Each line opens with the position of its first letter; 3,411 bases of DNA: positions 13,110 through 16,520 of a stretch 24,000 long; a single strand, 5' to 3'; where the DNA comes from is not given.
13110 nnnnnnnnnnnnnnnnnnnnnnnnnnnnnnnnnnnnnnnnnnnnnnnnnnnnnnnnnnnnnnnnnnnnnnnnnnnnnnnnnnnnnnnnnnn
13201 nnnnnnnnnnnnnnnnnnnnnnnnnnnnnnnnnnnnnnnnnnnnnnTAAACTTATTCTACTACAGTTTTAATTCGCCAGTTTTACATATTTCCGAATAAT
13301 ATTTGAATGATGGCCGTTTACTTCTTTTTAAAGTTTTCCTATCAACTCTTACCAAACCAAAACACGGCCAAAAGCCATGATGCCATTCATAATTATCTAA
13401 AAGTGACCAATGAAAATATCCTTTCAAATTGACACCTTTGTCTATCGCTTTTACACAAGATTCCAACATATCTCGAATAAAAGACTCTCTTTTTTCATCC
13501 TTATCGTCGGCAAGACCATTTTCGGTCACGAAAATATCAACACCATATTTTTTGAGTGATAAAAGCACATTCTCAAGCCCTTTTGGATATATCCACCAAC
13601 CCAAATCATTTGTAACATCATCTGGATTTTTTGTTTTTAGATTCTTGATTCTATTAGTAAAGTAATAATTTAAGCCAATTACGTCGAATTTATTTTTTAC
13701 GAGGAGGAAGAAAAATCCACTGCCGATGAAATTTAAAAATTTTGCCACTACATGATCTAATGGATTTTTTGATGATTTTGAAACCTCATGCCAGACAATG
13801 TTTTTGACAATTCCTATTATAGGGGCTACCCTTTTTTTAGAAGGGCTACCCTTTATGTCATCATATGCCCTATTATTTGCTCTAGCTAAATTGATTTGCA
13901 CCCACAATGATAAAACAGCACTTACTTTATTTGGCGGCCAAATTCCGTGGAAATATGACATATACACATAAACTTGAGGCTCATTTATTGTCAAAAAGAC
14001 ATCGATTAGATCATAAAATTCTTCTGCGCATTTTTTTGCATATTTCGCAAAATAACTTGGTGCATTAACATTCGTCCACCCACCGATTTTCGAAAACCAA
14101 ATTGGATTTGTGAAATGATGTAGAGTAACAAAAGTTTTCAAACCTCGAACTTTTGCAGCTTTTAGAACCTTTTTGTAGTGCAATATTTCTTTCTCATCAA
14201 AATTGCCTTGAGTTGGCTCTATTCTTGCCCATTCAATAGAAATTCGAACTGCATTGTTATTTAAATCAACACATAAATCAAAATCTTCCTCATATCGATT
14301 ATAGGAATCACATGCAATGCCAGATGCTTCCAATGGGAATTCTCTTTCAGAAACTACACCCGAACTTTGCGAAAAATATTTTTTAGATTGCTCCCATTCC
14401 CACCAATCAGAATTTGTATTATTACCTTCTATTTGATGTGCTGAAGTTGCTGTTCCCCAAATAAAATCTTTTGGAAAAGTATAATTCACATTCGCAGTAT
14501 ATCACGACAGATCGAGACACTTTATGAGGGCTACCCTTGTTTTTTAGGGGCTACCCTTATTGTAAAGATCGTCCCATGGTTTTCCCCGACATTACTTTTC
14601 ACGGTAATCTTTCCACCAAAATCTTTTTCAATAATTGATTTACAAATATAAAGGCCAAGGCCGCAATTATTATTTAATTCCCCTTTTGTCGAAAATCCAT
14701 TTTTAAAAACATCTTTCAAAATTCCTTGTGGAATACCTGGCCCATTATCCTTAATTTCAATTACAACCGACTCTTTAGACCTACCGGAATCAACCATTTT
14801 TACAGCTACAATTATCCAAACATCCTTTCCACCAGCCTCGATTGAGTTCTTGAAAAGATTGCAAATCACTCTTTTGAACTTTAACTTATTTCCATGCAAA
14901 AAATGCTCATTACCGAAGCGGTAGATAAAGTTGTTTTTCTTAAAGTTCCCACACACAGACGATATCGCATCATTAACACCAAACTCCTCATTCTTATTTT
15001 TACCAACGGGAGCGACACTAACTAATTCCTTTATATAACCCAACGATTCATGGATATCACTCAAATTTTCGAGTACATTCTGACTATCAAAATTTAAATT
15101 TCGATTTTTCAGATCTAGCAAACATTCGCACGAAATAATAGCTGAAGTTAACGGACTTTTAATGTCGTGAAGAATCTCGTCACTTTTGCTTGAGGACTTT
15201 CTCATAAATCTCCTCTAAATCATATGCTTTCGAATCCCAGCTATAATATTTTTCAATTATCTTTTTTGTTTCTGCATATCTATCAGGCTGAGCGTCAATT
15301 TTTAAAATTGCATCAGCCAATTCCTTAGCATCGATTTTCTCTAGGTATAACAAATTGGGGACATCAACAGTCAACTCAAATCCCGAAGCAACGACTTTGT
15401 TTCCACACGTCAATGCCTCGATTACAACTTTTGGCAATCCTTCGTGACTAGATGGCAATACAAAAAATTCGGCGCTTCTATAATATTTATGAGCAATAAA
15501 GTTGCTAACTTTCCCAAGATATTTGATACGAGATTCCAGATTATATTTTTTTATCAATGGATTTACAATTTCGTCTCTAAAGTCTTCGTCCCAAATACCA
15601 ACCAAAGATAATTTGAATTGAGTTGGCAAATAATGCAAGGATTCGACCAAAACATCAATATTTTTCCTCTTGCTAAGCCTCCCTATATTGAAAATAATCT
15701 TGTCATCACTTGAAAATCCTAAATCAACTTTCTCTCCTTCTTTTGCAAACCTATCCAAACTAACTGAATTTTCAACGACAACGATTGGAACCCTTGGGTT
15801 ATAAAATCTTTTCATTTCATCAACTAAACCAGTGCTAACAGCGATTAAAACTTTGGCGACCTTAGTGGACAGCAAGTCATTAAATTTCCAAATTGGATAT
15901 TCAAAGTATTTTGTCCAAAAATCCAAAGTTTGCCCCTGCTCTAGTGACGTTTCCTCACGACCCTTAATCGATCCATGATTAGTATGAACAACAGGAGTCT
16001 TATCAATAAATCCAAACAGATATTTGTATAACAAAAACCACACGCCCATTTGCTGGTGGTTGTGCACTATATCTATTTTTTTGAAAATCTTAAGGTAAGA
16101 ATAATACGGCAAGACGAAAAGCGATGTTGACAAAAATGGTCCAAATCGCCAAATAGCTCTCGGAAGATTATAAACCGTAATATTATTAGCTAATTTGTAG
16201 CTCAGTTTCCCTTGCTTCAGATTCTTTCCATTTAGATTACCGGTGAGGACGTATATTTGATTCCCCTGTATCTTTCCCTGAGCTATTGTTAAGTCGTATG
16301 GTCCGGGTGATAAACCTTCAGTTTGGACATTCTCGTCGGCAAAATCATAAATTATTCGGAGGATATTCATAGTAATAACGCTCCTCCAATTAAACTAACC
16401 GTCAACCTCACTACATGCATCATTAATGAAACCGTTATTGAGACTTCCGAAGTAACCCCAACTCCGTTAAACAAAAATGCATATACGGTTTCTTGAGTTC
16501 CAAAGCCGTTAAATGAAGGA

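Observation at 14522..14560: Third copy of the mini-element rewrites the C-terminus and supplies the stop codon of the histidine kinase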

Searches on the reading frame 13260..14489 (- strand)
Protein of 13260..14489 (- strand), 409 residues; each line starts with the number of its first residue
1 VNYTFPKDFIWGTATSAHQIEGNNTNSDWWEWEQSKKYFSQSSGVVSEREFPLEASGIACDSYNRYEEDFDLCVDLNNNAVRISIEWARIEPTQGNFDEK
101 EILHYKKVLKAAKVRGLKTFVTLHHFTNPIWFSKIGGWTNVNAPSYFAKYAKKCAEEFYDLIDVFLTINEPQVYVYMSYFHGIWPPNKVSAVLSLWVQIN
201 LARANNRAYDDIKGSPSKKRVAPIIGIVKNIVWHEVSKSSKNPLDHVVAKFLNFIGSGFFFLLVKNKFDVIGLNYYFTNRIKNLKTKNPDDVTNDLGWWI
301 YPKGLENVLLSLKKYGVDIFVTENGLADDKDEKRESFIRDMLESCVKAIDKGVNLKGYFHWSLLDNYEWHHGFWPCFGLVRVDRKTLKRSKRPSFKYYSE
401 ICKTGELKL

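Call 9: search_protein_families(library=pfam, proteins=[window:13260-14489:-])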
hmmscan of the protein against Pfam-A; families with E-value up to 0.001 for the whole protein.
window:13260-14489:- (409 aa): 3 families
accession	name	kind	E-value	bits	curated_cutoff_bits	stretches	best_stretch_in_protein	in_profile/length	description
PF00232.24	Glyco_hydro_1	-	1.1e-78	265.2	22.6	2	3-259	3-249/453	Glycosyl hydrolase family 1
PF00150.24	Cellulase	-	1.7e-07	31.5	23.5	1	50-172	5-131/272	Cellulase (glycosyl hydrolase family 5)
PF02449.21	Glyco_hydro_42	-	0.00061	19.7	21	0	64-134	10-78/376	Beta-galactosidase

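Call 30: find_homologous_proteins(query=window:13260-14489:-, max_evalue=1e-100)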
Query window:13260-14489:- (409 aa): 382 proteins with E <= 1e-100 among 8000 candidates; the best 120 are listed.
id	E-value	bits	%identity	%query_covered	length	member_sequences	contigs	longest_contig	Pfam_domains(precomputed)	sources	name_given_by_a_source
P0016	1.9e-247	839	86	100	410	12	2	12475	PF00150.25,PF00232.25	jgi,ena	-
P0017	2.8e-219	747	78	100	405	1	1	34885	PF00150.25,PF00232.25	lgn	-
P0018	5.0e-219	746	78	100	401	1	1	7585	PF00150.25,PF00232.25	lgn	-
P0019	1.4e-208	711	73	99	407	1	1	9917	PF00150.25,PF00232.25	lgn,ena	-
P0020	5.9e-176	604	65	100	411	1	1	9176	PF00232.25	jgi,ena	-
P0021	3.5e-175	601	64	100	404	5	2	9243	PF00150.25,PF02449.22,PF00232.25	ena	-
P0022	2.4e-168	579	65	99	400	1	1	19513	PF00150.25,PF00232.25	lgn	-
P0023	5.0e-166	571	63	98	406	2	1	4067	PF00150.25,PF00232.25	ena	-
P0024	1.4e-165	570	61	100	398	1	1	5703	PF00150.25,PF00232.25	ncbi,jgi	-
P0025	3.8e-165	568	60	99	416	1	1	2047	PF00150.25,PF00232.25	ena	-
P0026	1.4e-164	566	61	99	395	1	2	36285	PF00150.25,PF02449.22,PF00232.25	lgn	-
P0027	2.5e-164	566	63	98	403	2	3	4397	PF00150.25,PF00232.25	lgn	-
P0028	1.1e-163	563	61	99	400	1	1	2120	PF00150.25,PF00232.25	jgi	jgi:beta-glucosidase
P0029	2.8e-163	562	59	99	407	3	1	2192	PF00150.25,PF02449.22,PF00232.25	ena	-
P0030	5.1e-162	558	62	98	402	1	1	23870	PF00150.25,PF02449.22,PF00232.25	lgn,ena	-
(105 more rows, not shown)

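Call 32: find_encoding_contigs(protein=P0016, flank=10000, max_places=3)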
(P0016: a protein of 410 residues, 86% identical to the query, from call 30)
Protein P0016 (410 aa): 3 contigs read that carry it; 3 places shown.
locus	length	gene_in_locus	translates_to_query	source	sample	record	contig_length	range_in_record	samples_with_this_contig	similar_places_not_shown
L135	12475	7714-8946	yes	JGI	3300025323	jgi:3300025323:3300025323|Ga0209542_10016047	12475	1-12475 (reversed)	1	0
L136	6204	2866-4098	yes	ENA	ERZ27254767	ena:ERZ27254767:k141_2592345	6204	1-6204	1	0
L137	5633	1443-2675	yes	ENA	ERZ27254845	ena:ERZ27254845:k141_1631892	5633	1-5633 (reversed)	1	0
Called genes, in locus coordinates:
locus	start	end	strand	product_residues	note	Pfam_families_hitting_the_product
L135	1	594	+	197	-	?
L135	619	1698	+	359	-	PF01073:3Beta_HSD, PF01370:Epimerase, PF04321:RmlD_sub_bind, PF16363:GDP_Man_Dehyd, PF02719:Polysacc_synt_2, PF07993:NAD_binding_4 (weak)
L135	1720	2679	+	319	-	PF00535:Glycos_transf_2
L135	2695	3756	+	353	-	PF13641:Glyco_tranf_2_3, PF00535:Glycos_transf_2, PF10111:Glyco_tranf_2_2 (weak)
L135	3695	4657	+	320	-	PF03706:LPG_synthase_TM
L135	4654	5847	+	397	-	PF13439:Glyco_transf_4, PF00534:Glycos_transf_1, PF13692:Glyco_trans_1_4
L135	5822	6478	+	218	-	PF02518:HATPase_c, PF13589:HATPase_c_3 (weak)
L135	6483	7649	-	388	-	-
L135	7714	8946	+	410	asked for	PF00232:Glyco_hydro_1, PF00150:Cellulase, PF00232:Glyco_hydro_1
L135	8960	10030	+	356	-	-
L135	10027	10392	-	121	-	-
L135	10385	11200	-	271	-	PF00480:ROK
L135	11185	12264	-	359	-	PF00162:PGK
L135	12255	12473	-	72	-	?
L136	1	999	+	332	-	?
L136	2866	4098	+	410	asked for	PF00232:Glyco_hydro_1, PF00150:Cellulase, PF00232:Glyco_hydro_1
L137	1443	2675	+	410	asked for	PF00232:Glyco_hydro_1, PF00150:Cellulase, PF00232:Glyco_hydro_1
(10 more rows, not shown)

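Call 33: find_encoding_contigs(protein=P0017, flank=10000, max_places=2)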
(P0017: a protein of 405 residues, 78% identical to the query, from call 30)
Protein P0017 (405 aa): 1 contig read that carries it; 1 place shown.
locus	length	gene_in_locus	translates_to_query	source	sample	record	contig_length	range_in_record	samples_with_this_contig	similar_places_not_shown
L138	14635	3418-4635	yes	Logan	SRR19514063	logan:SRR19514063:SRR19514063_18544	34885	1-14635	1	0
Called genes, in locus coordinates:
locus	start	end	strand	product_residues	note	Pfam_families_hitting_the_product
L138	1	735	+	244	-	?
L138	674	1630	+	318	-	PF03706:LPG_synthase_TM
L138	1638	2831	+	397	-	PF13439:Glyco_transf_4, PF00534:Glycos_transf_1, PF13692:Glyco_trans_1_4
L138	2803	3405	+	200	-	PF02518:HATPase_c, PF13589:HATPase_c_3 (weak)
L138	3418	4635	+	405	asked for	PF00232:Glyco_hydro_1, PF00150:Cellulase (weak), PF00232:Glyco_hydro_1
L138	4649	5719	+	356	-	-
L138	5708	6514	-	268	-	PF00480:ROK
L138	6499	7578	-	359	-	PF00162:PGK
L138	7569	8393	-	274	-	PF09863:DUF2090, PF01791:DeoC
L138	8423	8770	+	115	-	PF00708:Acylphosphatase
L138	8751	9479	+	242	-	PF01255:Prenyltransf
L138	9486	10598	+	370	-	PF00348:polyprenyl_synt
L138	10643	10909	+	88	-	PF04014:MazE_antitoxin, PF15937:PrlF_antitoxin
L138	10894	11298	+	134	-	PF01850:PIN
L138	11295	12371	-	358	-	PF02646:RmuC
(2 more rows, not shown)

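Call 34: find_encoding_contigs(protein=P0019, flank=10000, max_places=2)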
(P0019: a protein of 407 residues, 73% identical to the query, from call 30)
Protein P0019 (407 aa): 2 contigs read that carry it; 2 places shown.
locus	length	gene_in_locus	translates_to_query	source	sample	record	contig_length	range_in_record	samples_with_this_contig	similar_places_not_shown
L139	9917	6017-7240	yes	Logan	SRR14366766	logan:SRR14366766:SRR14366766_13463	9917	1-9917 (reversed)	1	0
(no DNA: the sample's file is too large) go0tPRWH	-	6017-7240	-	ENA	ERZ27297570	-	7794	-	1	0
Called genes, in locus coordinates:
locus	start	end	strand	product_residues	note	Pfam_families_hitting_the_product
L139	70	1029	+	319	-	PF00535:Glycos_transf_2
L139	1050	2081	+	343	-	PF00535:Glycos_transf_2, PF10111:Glyco_tranf_2_2 (weak), PF13641:Glyco_tranf_2_3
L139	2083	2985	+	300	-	PF03706:LPG_synthase_TM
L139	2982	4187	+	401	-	PF13439:Glyco_transf_4, PF00534:Glycos_transf_1, PF13692:Glyco_trans_1_4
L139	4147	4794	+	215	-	PF02518:HATPase_c, PF13589:HATPase_c_3 (weak)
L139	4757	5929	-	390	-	-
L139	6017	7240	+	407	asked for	PF00232:Glyco_hydro_1, PF00150:Cellulase (weak), PF00232:Glyco_hydro_1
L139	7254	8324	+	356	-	-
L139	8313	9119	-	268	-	PF00480:ROK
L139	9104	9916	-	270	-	?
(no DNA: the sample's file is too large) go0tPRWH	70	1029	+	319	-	PF00535:Glycos_transf_2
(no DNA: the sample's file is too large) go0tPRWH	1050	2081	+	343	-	PF00535:Glycos_transf_2, PF10111:Glyco_tranf_2_2 (weak), PF13641:Glyco_tranf_2_3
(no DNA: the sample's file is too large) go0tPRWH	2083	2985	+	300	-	PF03706:LPG_synthase_TM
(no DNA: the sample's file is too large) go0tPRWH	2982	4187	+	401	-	PF13439:Glyco_transf_4, PF00534:Glycos_transf_1, PF13692:Glyco_trans_1_4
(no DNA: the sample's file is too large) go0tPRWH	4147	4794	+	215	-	PF02518:HATPase_c, PF13589:HATPase_c_3 (weak)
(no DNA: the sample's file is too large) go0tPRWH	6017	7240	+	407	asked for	PF00232:Glyco_hydro_1, PF00150:Cellulase (weak), PF00232:Glyco_hydro_1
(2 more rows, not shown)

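Call 37: search_protein_families(library=pfam, proteins=[L135:6483-7649:-, L139:4757-5929:-], max_evalue=0.1)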
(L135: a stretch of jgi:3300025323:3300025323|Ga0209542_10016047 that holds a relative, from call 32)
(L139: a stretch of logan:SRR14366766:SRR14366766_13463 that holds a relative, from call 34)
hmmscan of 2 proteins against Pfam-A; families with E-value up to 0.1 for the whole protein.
L135:6483-7649:- (388 aa): 0 families

L139:4757-5929:- (390 aa): 0 families

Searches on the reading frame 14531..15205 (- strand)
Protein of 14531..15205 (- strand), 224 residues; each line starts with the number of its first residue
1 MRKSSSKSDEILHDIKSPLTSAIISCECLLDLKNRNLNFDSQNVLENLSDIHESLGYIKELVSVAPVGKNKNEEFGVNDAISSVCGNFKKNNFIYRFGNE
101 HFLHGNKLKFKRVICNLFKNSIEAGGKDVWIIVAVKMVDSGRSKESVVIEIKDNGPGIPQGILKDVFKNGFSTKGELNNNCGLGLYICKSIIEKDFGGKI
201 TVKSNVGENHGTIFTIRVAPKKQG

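Call 9: search_protein_families(library=pfam, proteins=[window:14531-15205:-])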
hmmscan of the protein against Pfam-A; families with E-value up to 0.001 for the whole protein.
window:14531-15205:- (224 aa): 2 families
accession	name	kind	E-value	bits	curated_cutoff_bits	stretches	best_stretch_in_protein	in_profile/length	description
PF02518.31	HATPase_c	-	1.3e-20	74.3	26.4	1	106-218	2-107/111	Histidine kinase-, DNA gyrase B-, and HSP90-like ATPase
PF13589.12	HATPase_c_3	-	0.00013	22.5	25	1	110-176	3-63/137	Histidine kinase-, DNA gyrase B-, and HSP90-like ATPase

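Call 15: find_encoding_contigs(protein=window:14531-15205:-, flank=10000, max_places=10)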
Protein window:14531-15205:- (224 aa): 21 contigs read that carry it; 10 places shown.
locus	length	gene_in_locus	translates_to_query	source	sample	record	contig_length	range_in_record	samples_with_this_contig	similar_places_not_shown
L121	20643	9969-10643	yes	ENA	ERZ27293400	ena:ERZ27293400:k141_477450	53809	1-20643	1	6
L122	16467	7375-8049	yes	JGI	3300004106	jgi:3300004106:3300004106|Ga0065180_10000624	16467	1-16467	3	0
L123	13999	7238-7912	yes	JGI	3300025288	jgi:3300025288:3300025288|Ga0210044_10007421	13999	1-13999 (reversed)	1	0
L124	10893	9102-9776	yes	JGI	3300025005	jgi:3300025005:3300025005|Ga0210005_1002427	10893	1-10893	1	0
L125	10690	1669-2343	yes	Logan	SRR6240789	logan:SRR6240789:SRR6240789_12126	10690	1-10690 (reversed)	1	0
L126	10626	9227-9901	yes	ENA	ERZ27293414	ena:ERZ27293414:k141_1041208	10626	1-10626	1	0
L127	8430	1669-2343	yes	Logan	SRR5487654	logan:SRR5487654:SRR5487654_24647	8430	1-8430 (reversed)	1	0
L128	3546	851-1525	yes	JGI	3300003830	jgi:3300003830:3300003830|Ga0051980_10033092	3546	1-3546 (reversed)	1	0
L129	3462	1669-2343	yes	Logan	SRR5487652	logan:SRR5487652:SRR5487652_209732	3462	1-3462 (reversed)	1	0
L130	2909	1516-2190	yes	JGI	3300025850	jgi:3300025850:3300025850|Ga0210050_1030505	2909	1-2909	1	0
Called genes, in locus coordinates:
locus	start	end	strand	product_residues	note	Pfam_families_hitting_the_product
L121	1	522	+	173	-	?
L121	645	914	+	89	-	PF00076:RRM_1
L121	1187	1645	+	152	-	-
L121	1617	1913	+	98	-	-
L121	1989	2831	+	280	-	-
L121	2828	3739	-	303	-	-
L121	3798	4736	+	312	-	PF01073:3Beta_HSD, PF01370:Epimerase, PF02719:Polysacc_synt_2, PF04321:RmlD_sub_bind, PF07993:NAD_binding_4, PF13460:NAD_binding_10 (weak), PF16363:GDP_Man_Dehyd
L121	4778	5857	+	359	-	PF01370:Epimerase, PF04321:RmlD_sub_bind, PF16363:GDP_Man_Dehyd, PF01073:3Beta_HSD, PF02719:Polysacc_synt_2, PF07993:NAD_binding_4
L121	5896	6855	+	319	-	PF00535:Glycos_transf_2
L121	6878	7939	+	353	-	PF13641:Glyco_tranf_2_3, PF00535:Glycos_transf_2, PF10111:Glyco_tranf_2_2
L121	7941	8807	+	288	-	PF03706:LPG_synthase_TM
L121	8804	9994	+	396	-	PF13439:Glyco_transf_4, PF00534:Glycos_transf_1, PF13692:Glyco_trans_1_4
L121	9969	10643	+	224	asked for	PF02518:HATPase_c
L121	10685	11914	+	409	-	PF00232:Glyco_hydro_1, PF00150:Cellulase (weak), PF00232:Glyco_hydro_1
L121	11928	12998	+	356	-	-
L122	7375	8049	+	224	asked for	PF02518:HATPase_c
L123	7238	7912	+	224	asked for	PF02518:HATPase_c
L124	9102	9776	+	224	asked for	PF02518:HATPase_c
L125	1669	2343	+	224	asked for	PF02518:HATPase_c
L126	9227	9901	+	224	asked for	PF02518:HATPase_c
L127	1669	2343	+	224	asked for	PF02518:HATPase_c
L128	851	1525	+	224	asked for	PF02518:HATPase_c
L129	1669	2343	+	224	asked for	PF02518:HATPase_c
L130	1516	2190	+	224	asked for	PF02518:HATPase_c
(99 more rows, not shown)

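Call 16: find_homologous_proteins(query=window:14531-15205:-)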
Query window:14531-15205:- (224 aa): 15 proteins with E <= 0.001 among 179 candidates.
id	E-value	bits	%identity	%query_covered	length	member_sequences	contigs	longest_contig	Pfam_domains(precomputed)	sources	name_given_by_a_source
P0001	5.5e-106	371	100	76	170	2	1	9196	PF02518.32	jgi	-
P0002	4.6e-58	214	51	99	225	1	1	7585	PF02518.32,PF13589.13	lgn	-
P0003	3.4e-46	176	49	96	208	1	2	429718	PF02518.32,PF13589.13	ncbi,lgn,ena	-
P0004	8.1e-44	168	47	99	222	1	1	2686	PF02518.32,PF13589.13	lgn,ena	-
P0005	2.2e-42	163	46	99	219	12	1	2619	PF02518.32,PF13589.13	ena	-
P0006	4.0e-40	156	48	96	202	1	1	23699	PF02518.32,PF13589.13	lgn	-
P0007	3.8e-9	54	39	50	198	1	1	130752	PF02518.32,PF14501.13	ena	-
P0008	6.4e-9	54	39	50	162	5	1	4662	PF02518.32,PF14501.13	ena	-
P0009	2.4e-8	52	38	53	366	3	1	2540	PF13426.14,PF08448.17,PF02518.32,PF00989.32,PF14501.13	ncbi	ncbi:MAG: two-component system sensor histidine kinase NtrB, partial [Aquificaceae bacterium]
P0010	2.2e-7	49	28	98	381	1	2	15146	PF02518.32,PF13589.13,PF00072.31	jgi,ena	jgi:signal transduction histidine kinase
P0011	6.3e-7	47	32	93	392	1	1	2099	PF02518.32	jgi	-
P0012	2.7e-5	42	33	47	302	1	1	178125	PF02518.32,PF00512.32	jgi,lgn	jgi:signal transduction histidine kinase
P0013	3.5e-5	41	28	96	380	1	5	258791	PF02518.32,PF00512.32,PF13589.13,PF00072.31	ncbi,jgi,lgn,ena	-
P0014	1.6e-4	39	34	47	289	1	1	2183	PF02518.32,PF00512.32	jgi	jgi:signal transduction histidine kinase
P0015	2.6e-4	39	35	47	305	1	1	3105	PF02518.32,PF00512.32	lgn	-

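Call 18: find_encoding_contigs(protein=P0004, flank=10000, max_places=4)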
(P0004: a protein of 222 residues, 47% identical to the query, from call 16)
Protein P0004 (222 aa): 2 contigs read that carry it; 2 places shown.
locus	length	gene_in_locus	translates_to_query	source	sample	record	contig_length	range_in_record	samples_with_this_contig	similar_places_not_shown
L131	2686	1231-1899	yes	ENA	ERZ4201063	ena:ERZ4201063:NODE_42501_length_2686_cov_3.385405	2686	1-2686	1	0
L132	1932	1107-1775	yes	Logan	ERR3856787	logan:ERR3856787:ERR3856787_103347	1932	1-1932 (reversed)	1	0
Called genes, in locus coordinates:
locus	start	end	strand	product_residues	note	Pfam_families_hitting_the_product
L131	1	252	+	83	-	?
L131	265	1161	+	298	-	PF03706:LPG_synthase_TM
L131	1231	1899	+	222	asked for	PF02518:HATPase_c, PF13589:HATPase_c_3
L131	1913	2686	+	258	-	?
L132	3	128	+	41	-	?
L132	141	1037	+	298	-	PF03706:LPG_synthase_TM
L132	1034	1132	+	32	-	-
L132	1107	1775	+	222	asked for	PF02518:HATPase_c, PF13589:HATPase_c_3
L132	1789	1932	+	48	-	?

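Call 19: find_encoding_contigs(protein=P0005, flank=10000, max_places=4)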
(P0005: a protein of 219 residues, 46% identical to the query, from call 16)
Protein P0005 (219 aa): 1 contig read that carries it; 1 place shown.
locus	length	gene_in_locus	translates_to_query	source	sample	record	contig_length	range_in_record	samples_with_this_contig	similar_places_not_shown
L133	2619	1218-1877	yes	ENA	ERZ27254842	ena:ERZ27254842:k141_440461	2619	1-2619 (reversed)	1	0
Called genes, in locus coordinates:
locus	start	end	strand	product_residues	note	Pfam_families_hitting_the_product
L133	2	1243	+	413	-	?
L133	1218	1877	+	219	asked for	PF02518:HATPase_c, PF13589:HATPase_c_3 (weak)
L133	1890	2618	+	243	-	?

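Call 20: find_encoding_contigs(protein=P0002, flank=10000, max_places=4)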
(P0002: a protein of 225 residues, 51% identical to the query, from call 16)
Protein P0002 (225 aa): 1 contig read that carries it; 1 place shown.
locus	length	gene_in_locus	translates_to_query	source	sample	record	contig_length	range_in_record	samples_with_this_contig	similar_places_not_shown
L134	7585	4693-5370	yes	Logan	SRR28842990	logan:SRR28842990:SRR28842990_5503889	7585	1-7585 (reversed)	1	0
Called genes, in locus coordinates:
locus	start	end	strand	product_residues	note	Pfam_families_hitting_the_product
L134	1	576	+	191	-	?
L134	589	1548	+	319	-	PF00535:Glycos_transf_2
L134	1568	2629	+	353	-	PF13641:Glyco_tranf_2_3, PF00535:Glycos_transf_2, PF10111:Glyco_tranf_2_2 (weak)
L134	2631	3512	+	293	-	PF03706:LPG_synthase_TM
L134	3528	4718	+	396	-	PF13439:Glyco_transf_4, PF00534:Glycos_transf_1, PF13692:Glyco_trans_1_4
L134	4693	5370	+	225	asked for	PF02518:HATPase_c, PF13589:HATPase_c_3 (weak)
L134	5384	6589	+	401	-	PF00232:Glyco_hydro_1, PF00150:Cellulase (weak), PF00232:Glyco_hydro_1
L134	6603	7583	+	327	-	?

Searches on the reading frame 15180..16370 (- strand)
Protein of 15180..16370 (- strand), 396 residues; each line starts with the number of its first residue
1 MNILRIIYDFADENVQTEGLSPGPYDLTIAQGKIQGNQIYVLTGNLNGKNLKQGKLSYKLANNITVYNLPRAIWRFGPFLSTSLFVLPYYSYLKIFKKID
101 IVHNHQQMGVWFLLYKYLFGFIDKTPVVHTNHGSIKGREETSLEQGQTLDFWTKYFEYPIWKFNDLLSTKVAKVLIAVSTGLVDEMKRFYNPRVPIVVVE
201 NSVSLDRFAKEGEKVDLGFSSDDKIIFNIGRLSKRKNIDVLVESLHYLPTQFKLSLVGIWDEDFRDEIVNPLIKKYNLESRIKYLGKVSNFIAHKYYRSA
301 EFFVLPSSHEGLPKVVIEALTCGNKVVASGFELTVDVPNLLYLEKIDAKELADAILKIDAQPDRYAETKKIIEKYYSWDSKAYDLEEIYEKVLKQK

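Call 9: search_protein_families(library=pfam, proteins=[window:15180-16370:-])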
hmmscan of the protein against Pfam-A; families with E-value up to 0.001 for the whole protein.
window:15180-16370:- (396 aa): 3 families
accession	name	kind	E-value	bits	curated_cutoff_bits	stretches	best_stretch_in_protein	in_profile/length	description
PF00534.26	Glycos_transf_1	-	1.5e-20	73.9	26.4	1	213-367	5-164/172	Glycosyl transferases group 1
PF13692.12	Glyco_trans_1_4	-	1.3e-18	68.1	27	1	224-358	2-139/142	Glycosyl transferases group 1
PF13439.12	Glyco_transf_4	-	6.7e-13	49.5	28.5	1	35-207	18-170/170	Glycosyltransferase Family 4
